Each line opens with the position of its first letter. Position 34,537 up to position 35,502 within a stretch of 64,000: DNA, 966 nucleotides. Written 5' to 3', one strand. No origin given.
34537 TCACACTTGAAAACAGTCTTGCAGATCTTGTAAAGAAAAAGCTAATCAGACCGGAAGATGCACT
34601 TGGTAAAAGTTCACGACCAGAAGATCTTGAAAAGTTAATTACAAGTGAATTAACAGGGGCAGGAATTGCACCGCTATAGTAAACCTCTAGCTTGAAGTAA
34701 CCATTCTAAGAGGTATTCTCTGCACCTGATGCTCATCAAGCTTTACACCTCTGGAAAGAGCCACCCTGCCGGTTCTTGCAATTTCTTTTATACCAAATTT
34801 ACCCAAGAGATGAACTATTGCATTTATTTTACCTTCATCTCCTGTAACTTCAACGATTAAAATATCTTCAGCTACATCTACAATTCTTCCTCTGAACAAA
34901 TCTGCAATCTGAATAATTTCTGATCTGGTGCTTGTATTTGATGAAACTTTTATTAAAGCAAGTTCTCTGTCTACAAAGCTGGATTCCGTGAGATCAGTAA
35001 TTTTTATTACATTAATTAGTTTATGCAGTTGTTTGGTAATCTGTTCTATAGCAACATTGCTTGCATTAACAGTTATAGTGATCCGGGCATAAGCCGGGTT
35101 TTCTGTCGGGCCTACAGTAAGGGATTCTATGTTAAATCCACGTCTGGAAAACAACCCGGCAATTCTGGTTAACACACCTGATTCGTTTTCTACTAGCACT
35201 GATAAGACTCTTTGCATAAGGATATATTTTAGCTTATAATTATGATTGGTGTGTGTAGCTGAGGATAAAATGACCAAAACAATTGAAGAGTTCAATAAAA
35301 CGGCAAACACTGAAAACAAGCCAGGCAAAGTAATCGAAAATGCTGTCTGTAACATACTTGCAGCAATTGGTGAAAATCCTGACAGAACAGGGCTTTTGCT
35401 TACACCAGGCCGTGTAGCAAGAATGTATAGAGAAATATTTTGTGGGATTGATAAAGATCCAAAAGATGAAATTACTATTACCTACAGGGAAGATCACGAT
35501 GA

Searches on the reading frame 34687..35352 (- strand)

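Call 58: search_protein_families(library=pfam, proteins=[window:34687-35352:-], max_evalue=0.01)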
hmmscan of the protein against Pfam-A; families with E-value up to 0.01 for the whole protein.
window:34687-35352:- (221 aa): 5 families
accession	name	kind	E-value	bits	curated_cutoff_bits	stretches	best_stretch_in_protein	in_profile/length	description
PF10369.15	ALS_ss_C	-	9.4e-31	106.1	23.2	1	129-202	1-74/74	Small subunit of acetolactate synthase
PF22629.2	ACT_AHAS_ss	-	1.7e-26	92.6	27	1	50-117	1-67/67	AHAS small subunit-like ACT domain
PF13710.12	ACT_5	-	1.8e-18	66.5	27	1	57-118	2-62/62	ACT domain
PF01842.31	ACT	-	3.2e-12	46.4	27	1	49-113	2-65/66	ACT domain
PF13291.12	ACT_4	-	5.2e-06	27.5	27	1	50-118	9-78/80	ACT domain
